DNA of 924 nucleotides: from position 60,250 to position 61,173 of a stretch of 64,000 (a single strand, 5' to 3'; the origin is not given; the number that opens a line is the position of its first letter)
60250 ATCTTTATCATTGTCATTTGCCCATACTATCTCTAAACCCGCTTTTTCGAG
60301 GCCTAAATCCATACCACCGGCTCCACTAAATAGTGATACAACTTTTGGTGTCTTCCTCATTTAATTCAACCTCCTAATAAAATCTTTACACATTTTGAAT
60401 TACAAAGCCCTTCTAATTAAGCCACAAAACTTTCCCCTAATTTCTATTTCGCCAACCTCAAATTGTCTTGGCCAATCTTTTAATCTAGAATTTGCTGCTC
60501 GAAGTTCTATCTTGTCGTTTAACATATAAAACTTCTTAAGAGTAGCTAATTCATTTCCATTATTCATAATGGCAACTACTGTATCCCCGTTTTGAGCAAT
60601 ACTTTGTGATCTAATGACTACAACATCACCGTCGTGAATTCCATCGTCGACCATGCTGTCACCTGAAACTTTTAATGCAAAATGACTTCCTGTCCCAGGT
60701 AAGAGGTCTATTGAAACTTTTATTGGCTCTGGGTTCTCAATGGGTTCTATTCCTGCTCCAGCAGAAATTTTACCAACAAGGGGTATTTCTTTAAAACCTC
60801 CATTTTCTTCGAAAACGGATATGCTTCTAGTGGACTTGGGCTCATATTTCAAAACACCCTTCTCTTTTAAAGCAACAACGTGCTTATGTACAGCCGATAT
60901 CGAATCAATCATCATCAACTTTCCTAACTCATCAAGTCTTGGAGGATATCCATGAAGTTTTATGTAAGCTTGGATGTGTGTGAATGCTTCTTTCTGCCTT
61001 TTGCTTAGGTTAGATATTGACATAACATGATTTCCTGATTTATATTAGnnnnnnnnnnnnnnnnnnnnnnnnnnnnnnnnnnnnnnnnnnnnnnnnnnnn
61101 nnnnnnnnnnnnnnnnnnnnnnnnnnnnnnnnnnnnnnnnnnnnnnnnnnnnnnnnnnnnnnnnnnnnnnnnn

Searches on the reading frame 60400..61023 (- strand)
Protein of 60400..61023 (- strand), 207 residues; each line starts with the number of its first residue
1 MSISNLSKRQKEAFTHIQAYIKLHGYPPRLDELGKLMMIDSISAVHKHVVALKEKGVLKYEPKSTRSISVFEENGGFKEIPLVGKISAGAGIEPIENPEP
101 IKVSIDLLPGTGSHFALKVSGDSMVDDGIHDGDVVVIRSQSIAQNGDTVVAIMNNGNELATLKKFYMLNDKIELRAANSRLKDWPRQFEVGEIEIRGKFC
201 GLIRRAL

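Call 10: search_protein_families(library=pfam, proteins=[window:60400-61023:-], max_evalue=0.01)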
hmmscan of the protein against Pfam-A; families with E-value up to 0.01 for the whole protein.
window:60400-61023:- (207 aa): 2 families
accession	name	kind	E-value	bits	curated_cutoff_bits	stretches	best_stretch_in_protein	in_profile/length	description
PF00717.28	Peptidase_S24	-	2.5e-23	82.4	23.3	1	81-199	1-115/116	Peptidase S24-like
PF01726.22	LexA_DNA_bind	-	4.9e-14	52.3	23.7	1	4-66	2-64/65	LexA DNA binding domain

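Call 31: find_related_loci(query=A2, collection=genome_contigs, flank=6000)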
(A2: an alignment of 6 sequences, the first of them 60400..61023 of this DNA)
Query A2 (207 aa) in genome_contigs; peptide patterns used: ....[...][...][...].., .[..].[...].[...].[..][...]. (x = any residue, [..] = any of these).
600 stretches matched a pattern (row limit reached: there are more); 596 encode a relative of the query (tblastn E <= 1e-3); the best 80 are kept; 80 distinct loci.
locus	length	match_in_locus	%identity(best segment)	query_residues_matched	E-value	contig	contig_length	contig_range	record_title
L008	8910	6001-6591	39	3-204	9e-41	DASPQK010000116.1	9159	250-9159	MAG TPA_asm: Syntrophobacteraceae bacterium isolate SMAG_U12197 k141_2905644, whole genome shotgun sequence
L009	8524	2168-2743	41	1-197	1e-39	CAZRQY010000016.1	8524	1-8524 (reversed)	MAG TPA_asm: uncultured Candidatus Saccharibacteria bacterium isolate SRP104257_co1_406 genome assembly, contig: NODE_72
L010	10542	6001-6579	41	6-205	1e-39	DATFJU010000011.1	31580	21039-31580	MAG TPA_asm: Patescibacteria group bacterium isolate SMAG_U9152 k141_85756, whole genome shotgun sequence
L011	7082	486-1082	40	3-204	3e-39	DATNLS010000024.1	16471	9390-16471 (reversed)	MAG TPA_asm: Candidatus Acidiferrales bacterium isolate SMAG_U11458 k141_473200, whole genome shotgun sequence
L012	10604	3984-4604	37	3-205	2e-38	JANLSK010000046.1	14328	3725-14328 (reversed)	MAG: Actinomycetes bacterium isolate OTE_25_metabat_366 OTE_25_k141_4133488, whole genome shotgun sequence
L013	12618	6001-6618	40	3-205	1e-37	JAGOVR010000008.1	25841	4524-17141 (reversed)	MAG: Bacteriovoracaceae bacterium isolate Gw_Eff_bin_76 Gw_Eff_3668_length_25841_cov_5.485961, whole genome shotgun sequ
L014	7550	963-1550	43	3-204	1e-37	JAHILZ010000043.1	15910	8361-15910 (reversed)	MAG: Patescibacteria group bacterium isolate KR13_N2.mb.46 KR13_N2.mb.46_k141_154059, whole genome shotgun sequence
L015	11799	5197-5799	37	5-205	8e-37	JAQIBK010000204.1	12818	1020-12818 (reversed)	MAG: Actinomycetota bacterium isolate GH1 k119_206014, whole genome shotgun sequence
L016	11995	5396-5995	38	5-205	7e-37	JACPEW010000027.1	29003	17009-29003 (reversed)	MAG: Candidatus Daviesbacteria bacterium isolate NC_groundwater_345_Ag_B-0.1um_36_18 GD18-4_B1_scaffold_2096166, whole g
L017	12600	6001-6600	37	5-205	7e-37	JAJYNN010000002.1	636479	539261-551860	MAG: bacterium isolate DBS2-4.bin71 NODE_6_length_636479_cov_3.29991, whole genome shotgun sequence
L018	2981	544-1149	36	5-205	1e-36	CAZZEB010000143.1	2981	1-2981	MAG TPA_asm: uncultured Gammaproteobacteria bacterium isolate SRP342105_co1_364 genome assembly, contig: NODE_50988_leng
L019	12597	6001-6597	37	6-204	3e-36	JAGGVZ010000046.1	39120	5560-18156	MAG: bacterium isolate AUK113 PB_MBMC_067_c_000000000011, whole genome shotgun sequence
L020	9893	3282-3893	37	6-205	4e-36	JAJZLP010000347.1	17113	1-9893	MAG: Actinomycetes bacterium isolate MAS3.bin127 NODE_6844_length_17113_cov_5.255917, whole genome shotgun sequence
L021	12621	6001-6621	36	3-205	4e-36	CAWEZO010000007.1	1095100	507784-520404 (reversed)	MAG: uncultured Actinomycetes bacterium isolate MFD05942.bin.2.272 genome assembly, contig: contig_1945, whole genome sh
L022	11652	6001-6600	36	5-205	5e-36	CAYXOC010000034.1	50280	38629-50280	MAG TPA_asm: uncultured bacterium isolate binchicken_co152_100 genome assembly, contig: NODE_789_length_50280_cov_14.512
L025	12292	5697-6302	35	3-205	2e-35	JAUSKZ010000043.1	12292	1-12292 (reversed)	MAG: Candidatus Daviesbacteria bacterium isolate E14_metabat.bin.89 E14_k141_1585364, whole genome shotgun sequence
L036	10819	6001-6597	36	6-205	1e-34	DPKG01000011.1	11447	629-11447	MAG TPA_asm: Candidatus Shapirobacteria bacterium isolate UBA12405 contig_5338, whole genome shotgun sequence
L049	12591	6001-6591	38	2-205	7e-34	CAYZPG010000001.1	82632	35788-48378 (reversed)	MAG TPA_asm: uncultured Candidatus Saccharibacteria bacterium isolate SRP173033_co2_60 genome assembly, contig: NODE_90_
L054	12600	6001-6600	36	6-205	1e-33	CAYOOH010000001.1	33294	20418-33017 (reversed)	MAG TPA_asm: uncultured Candidatus Saccharimonadales bacterium isolate SRP200132_co1_41 genome assembly, contig: NODE_22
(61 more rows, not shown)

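Call 37: find_related_loci(query=A4, collection=metagenome_contigs, flank=6000)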
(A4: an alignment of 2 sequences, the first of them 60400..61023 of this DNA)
Query A4 (207 aa) in metagenome_contigs; peptide patterns used: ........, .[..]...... (x = any residue, [..] = any of these).
389 stretches matched a pattern; 2 encode a relative of the query (tblastn E <= 1e-3); 2 distinct loci.
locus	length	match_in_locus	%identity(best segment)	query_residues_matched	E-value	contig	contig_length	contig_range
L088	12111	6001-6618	70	1-206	2e-96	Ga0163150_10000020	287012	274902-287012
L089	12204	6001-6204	31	115-188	4e-7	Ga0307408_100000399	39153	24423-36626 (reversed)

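Call 59: list_cluster_members(proteins=[P0136, P0001, window:60400-61023:-, window:54629-56428:+, window:17453-19933:-, window:42983-45565:+, window:30047-32134:-])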
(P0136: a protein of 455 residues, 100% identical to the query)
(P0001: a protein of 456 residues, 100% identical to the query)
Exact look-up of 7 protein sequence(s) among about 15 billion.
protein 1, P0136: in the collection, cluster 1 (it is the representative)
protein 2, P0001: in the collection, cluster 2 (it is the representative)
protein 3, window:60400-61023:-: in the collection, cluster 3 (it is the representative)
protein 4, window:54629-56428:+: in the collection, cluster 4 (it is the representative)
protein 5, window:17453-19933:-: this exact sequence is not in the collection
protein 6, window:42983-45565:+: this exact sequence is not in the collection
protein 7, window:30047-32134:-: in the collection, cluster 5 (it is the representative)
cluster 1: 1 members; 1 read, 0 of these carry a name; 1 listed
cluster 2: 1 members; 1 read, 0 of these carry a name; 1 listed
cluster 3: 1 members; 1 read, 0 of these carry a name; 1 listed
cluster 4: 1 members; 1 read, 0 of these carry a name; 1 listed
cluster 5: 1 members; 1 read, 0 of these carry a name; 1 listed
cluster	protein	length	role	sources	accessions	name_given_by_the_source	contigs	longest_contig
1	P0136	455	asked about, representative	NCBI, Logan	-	-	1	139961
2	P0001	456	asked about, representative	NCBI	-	-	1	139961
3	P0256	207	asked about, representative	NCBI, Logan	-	-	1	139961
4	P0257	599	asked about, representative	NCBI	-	-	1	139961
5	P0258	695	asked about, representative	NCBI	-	-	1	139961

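Call 71: search_protein_families(library=pfam, proteins=[L088:5683-5916:-, L088:4412-5680:-, L088:3517-4410:-], max_evalue=0.01)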
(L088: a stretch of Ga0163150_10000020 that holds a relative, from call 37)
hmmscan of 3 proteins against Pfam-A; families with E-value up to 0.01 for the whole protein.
L088:5683-5916:- (77 aa): 1 family
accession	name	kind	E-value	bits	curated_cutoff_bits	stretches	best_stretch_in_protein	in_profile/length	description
PF09954.14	DUF2188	-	2.8e-22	79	22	1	6-65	1-62/62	Uncharacterized protein conserved in bacteria (DUF2188)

L088:4412-5680:- (422 aa): 1 family
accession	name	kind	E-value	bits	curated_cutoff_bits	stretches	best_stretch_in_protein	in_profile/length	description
PF04326.19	SLFN_AlbA_2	-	4.8e-15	56.6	25.3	1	26-144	1-117/118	Schlafen, AlbA_2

L088:3517-4410:- (297 aa): 0 families

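Call 72: search_protein_families(library=padloc, proteins=[L088:5683-5916:-, L088:4412-5680:-, L088:3517-4410:-, window:60400-61023:-], max_evalue=0.001)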
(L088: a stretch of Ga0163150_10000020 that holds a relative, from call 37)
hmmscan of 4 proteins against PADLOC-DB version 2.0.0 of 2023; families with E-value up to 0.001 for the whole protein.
L088:5683-5916:- (77 aa): 2 families
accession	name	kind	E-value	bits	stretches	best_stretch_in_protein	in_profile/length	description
PDLC04942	PDC-S16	-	1.3e-35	119.9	1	1-73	1-74/75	-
PDLC04941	PDC-S16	-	1.7e-34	116.4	1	1-73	1-74/75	-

L088:4412-5680:- (422 aa): 0 families

L088:3517-4410:- (297 aa): 0 families

window:60400-61023:- (207 aa): 0 families

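Call 83: search_protein_families(library=pfam, proteins=[L009:2174-3751:+, L010:5998-7539:+, L014:969-2405:+, L014:2387-3163:+, L016:6044-6670:+, L025:6366-7247:+, L036:6609-7250:+, L049:6627-7205:+, L054:6623-6835:+, L016:6691-7371:+], max_evalue=0.001)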
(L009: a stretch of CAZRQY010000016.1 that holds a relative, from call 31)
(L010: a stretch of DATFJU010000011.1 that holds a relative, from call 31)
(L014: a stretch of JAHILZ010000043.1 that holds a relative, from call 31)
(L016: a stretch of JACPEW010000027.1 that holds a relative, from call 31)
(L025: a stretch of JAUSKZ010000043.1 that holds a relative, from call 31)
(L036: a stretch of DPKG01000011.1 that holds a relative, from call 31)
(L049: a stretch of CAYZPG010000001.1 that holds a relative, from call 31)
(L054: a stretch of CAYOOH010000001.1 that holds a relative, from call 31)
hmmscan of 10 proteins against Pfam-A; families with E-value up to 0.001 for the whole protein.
L009:2174-3751:+ (525 aa): 3 families
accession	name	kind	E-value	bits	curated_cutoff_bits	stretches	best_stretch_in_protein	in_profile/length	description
PF00145.23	DNA_methylase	-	1.2e-95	321.1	22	1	215-521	1-323/324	C-5 cytosine-specific DNA methylase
PF00717.28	Peptidase_S24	-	4.3e-30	104.2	23.3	1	79-193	1-116/116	Peptidase S24-like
PF01726.22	LexA_DNA_bind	-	1.3e-15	57.4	23.7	1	1-64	1-64/65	LexA DNA binding domain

L010:5998-7539:+ (513 aa): 3 families
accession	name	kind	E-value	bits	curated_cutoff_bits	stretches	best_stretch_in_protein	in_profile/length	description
PF00145.23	DNA_methylase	-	9.2e-94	314.9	22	1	202-508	1-323/324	C-5 cytosine-specific DNA methylase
PF00717.28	Peptidase_S24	-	1.4e-29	102.5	23.3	1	77-189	3-116/116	Peptidase S24-like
PF01726.22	LexA_DNA_bind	-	3.2e-13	49.7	23.7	1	2-62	4-64/65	LexA DNA binding domain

L014:969-2405:+ (478 aa): 4 families
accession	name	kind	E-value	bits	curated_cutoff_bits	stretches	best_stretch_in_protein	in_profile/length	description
PF01555.25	N6_N4_Mtase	-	2e-51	175.5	26.7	1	252-464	1-219/221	DNA methylase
PF00717.28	Peptidase_S24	-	1.3e-26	93.1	23.3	1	76-189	1-115/116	Peptidase S24-like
PF01726.22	LexA_DNA_bind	-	3.6e-13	49.5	23.7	1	2-63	4-65/65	LexA DNA binding domain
PF02086.21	MethyltransfD12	-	0.00013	22.2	22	0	227-271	150-197/253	D12 class N6 adenine-specific DNA methyltransferase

L014:2387-3163:+ (258 aa): 2 families
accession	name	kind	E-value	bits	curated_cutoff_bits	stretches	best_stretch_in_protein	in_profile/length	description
PF01555.25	N6_N4_Mtase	-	3.9e-41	141.9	26.7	1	22-232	1-220/221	DNA methylase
PF03602.21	Cons_hypoth95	-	1.3e-05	25.4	24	0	193-245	41-97/182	Conserved hypothetical protein 95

L016:6044-6670:+ (208 aa): 1 family
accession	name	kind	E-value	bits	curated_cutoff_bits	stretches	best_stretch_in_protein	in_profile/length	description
PF09335.16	VTT_dom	-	5.2e-20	72.6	33.9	1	33-158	1-122/123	VTT domain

L025:6366-7247:+ (293 aa): 1 family
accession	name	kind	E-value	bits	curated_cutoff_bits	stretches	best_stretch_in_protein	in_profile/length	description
PF13672.11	PP2C_2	-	2.7e-05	24.3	24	1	42-246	12-175/209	Protein phosphatase 2C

L036:6609-7250:+ (213 aa): 1 family
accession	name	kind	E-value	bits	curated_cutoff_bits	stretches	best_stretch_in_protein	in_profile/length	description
PF00590.25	TP_methylase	-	2e-26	93.7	27.8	1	1-196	1-204/212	Tetrapyrrole (Corrin/Porphyrin) Methylases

L049:6627-7205:+ (192 aa): 4 families
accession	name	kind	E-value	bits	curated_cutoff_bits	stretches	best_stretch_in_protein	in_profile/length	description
PF09419.16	PGP_phosphatase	-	4.7e-14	52.8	20.4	1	35-162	35-167/168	Mitochondrial PGP phosphatase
PF13242.12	Hydrolase_like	-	1.6e-12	47.6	22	1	115-160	4-49/75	HAD-hyrolase-like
PF00702.32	Hydrolase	-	1.3e-08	35.9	26.4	1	80-153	117-191/191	haloacid dehalogenase-like hydrolase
PF13419.12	HAD_2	-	1.9e-07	31.8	23.8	1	114-159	134-178/178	Haloacid dehalogenase-like hydrolase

L054:6623-6835:+ (70 aa): 0 families

L016:6691-7371:+ (226 aa): 1 family
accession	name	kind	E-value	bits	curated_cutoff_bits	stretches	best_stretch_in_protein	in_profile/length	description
PF00590.25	TP_methylase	-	5.3e-26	92.3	27.8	1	1-197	1-202/212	Tetrapyrrole (Corrin/Porphyrin) Methylases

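Call 94: search_solved_structures(query=window:60400-61023:-, max_evalue=0.00001, show_alignments=1)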
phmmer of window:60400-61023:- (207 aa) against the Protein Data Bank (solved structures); distinct sequences matched with E-value up to 0.00001: 21.
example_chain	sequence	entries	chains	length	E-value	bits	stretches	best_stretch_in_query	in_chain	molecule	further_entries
3k2z_A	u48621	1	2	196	1.1e-29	107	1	5-205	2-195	LexA repressor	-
8trg_I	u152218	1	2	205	2.8e-19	73.1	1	5-205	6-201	LexA repressor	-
7b5g_A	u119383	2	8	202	3e-19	73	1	6-205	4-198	LexA repressor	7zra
3jso_A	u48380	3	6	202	3.3e-19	72.8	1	6-205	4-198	LexA repressor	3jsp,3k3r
7ocj_A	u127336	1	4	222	3.4e-19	72.8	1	5-205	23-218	LexA repressor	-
1jhh_A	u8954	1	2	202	7.9e-19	71.6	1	6-205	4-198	LEXA REPRESSOR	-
1jhf_A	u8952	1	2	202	2.3e-18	70.1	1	6-205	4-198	LEXA REPRESSOR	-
8s7g_A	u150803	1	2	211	2.5e-18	70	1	5-205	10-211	LexA repressor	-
6a2r_A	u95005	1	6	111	1.5e-10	44.6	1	108-178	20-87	LexA repressor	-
6a2t_A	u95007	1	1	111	1.6e-10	44.5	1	108-164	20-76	LexA repressor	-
6a2q_A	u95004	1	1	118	1.6e-10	44.5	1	108-178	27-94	LexA repressor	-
6a2s_A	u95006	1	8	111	3.9e-10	43.2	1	108-178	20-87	LexA repressor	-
8gms_A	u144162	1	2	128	1.2e-09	41.7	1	80-205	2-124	LexA repressor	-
1jhe_A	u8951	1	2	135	1.3e-09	41.6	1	79-205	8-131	LEXA REPRESSOR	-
1jhc_A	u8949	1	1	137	2.8e-09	40.4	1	79-205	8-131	LEXA REPRESSOR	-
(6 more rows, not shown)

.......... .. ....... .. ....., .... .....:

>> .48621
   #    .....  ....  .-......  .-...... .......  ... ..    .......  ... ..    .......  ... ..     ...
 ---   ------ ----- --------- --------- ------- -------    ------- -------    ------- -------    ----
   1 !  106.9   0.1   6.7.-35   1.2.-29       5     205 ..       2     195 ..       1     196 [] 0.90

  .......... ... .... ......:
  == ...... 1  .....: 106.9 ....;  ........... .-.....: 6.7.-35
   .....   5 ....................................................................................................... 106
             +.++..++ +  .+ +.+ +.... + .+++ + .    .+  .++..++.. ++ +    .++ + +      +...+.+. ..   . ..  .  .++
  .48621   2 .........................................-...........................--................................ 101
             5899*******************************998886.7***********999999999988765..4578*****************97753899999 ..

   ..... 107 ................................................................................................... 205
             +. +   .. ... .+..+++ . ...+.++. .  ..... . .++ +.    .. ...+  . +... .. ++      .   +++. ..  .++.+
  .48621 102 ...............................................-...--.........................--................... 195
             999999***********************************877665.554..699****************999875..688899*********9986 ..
